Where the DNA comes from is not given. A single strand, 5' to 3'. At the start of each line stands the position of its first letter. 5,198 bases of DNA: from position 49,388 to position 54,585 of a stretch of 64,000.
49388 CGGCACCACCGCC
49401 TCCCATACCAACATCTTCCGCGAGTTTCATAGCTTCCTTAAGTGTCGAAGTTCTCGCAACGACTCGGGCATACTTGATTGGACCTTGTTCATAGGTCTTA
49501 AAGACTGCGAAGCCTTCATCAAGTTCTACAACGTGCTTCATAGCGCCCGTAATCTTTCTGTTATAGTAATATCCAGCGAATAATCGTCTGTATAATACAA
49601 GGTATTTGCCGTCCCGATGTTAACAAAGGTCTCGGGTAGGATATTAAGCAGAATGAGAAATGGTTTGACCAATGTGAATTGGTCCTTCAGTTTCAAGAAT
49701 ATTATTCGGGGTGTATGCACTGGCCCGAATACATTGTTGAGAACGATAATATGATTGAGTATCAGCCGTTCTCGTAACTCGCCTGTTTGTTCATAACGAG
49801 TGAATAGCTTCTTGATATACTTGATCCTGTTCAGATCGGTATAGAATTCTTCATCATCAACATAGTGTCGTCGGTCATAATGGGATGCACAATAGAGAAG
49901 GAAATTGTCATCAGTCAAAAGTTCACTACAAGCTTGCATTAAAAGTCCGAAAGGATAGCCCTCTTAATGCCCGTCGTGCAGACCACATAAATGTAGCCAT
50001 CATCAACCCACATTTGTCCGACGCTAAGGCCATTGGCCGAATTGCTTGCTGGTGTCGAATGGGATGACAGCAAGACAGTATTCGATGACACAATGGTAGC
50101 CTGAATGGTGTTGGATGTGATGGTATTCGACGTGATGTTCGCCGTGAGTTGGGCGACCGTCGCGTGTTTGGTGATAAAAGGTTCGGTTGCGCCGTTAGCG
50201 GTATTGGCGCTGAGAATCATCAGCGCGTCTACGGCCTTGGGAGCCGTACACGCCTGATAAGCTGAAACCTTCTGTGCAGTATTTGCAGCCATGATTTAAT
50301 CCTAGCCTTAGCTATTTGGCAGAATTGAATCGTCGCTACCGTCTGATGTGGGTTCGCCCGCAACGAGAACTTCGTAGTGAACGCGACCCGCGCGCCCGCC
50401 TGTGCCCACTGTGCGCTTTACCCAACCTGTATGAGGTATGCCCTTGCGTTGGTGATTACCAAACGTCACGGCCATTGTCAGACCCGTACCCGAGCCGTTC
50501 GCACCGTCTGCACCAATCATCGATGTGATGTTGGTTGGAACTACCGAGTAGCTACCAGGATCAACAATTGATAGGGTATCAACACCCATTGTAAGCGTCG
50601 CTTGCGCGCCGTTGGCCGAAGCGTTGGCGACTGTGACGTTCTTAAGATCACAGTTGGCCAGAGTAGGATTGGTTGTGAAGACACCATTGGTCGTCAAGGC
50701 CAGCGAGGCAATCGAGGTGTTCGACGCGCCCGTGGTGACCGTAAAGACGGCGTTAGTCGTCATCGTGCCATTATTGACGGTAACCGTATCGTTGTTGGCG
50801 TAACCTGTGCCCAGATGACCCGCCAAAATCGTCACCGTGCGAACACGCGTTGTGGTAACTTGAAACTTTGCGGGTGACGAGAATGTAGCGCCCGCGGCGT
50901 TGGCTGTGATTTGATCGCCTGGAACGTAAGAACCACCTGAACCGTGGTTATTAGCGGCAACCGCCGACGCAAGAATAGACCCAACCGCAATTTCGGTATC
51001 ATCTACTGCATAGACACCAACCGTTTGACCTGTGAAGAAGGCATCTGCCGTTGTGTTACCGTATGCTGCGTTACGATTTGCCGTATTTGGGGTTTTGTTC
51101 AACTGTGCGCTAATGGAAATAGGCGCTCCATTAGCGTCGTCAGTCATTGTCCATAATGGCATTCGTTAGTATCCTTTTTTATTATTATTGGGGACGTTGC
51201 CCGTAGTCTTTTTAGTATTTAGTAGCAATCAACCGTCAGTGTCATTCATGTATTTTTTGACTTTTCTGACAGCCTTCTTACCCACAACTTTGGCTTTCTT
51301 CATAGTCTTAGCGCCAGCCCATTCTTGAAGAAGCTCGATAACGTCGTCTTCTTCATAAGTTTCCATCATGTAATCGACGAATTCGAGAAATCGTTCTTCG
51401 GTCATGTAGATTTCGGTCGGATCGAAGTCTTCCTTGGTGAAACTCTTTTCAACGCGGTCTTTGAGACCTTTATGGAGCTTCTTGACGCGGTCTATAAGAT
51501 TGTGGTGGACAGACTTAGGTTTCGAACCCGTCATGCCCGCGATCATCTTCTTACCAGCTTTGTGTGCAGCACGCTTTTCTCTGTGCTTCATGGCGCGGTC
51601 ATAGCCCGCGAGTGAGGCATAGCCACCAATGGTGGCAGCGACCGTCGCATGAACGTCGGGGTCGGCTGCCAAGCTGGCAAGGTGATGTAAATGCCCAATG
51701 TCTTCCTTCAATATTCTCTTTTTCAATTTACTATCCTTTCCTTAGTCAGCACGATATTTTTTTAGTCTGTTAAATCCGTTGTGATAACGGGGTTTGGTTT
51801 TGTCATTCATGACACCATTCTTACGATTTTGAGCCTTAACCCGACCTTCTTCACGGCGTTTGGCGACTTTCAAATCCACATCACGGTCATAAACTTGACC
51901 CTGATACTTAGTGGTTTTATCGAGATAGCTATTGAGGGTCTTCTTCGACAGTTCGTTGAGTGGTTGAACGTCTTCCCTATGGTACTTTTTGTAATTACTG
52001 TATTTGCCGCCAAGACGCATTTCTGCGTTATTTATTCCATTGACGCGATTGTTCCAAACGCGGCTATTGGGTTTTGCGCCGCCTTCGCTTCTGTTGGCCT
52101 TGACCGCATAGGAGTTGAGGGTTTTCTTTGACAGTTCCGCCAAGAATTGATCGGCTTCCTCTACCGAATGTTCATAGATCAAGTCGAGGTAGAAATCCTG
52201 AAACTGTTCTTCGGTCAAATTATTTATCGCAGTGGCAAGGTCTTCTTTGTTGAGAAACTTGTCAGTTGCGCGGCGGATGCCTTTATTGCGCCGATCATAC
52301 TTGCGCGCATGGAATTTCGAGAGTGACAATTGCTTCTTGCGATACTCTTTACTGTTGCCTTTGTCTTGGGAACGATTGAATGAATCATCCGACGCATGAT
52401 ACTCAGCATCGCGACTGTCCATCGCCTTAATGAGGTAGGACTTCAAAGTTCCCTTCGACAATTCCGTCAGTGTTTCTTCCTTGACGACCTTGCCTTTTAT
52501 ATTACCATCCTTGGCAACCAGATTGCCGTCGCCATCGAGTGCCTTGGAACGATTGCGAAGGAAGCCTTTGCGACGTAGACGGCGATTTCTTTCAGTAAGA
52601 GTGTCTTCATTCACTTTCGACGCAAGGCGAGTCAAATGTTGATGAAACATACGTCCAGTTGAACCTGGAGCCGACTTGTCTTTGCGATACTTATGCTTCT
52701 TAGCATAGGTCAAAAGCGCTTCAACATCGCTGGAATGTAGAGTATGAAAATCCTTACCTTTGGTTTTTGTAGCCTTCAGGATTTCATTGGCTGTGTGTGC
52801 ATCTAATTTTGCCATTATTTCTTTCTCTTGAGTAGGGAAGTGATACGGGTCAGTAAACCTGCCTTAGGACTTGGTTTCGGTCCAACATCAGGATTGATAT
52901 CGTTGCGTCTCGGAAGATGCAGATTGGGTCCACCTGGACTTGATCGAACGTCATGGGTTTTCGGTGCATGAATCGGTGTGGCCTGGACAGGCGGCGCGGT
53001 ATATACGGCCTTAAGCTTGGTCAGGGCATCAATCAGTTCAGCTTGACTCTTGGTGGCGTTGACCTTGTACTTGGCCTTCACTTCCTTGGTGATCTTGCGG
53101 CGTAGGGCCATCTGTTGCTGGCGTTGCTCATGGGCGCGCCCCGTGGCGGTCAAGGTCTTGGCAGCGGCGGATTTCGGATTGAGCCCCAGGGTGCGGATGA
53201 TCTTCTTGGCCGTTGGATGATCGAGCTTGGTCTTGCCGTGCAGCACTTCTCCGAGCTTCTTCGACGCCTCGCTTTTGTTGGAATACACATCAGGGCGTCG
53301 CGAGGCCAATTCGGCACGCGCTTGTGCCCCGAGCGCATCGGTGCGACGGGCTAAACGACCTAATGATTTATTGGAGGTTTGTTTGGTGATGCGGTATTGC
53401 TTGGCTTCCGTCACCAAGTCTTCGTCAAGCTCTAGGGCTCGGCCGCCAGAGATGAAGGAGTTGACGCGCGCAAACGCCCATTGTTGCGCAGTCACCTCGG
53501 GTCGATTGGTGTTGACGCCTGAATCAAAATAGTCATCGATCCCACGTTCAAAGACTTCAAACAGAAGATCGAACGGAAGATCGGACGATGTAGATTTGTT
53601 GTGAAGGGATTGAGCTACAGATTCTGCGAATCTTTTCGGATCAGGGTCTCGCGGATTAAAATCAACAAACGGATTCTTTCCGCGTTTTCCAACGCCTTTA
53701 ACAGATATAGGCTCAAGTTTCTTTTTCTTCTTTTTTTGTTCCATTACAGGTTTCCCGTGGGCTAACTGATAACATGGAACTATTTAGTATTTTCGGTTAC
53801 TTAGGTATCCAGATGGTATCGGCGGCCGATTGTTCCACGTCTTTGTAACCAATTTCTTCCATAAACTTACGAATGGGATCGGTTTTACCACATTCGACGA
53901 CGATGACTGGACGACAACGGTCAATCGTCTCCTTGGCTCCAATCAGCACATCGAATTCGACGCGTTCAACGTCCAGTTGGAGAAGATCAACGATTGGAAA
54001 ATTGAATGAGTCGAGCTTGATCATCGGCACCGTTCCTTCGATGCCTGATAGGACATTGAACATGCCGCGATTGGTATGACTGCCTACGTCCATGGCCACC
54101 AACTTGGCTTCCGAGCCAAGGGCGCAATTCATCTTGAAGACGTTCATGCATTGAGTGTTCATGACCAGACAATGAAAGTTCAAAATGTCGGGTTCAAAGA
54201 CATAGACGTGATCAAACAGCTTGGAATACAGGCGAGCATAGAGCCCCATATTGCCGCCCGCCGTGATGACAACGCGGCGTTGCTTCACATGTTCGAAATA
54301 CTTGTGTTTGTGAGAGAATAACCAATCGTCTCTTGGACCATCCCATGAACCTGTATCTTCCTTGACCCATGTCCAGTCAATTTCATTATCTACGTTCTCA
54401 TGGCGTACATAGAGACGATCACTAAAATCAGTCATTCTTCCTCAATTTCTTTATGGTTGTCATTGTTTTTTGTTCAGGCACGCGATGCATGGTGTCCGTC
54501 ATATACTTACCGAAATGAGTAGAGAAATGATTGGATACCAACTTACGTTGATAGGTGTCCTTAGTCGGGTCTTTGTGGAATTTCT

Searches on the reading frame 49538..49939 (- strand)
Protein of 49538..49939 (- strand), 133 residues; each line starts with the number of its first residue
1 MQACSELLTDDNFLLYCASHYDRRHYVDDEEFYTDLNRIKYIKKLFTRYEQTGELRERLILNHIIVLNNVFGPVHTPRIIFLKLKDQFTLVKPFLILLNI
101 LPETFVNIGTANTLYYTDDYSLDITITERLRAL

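Call 12: search_protein_families(library=pfam, proteins=[window:49538-49939:-], max_evalue=0.01)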
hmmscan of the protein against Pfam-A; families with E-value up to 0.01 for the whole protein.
window:49538-49939:- (133 aa): 2 families
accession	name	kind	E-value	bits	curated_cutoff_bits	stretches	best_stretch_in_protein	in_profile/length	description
PF23837.1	DUF7207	-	1.6e-31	109.2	27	1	8-131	6-118/120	Family of unknown function (DUF7207)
PF22715.1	SNaCT9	-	0.0099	16.7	27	0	38-127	11-99/137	Short NACHT-associated C-Terminal domain, family 9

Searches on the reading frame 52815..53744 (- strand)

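Call 12: search_protein_families(library=pfam, proteins=[window:52815-53744:-], max_evalue=0.01)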
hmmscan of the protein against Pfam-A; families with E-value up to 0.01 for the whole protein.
window:52815-53744:- (309 aa): 1 family
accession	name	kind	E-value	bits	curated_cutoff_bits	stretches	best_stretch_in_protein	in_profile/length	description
PF19141.5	DUF5824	-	0.00011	22.7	25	1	51-103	64-115/127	Family of unknown function (DUF5824)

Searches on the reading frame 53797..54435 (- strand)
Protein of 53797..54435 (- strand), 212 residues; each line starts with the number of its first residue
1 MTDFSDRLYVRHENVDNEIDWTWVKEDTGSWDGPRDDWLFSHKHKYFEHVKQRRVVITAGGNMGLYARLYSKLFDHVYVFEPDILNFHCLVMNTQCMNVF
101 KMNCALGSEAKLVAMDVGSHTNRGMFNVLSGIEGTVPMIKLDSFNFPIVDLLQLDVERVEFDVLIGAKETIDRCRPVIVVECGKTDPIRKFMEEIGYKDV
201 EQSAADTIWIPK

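Call 12: search_protein_families(library=pfam, proteins=[window:53797-54435:-], max_evalue=0.01)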
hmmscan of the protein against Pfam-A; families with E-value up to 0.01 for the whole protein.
window:53797-54435:- (212 aa): 1 family
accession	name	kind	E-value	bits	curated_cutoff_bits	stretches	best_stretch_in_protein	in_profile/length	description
PF05050.19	Methyltransf_21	-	1.1e-11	45.6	22.7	1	78-198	27-172/173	Methyltransferase FkbM domain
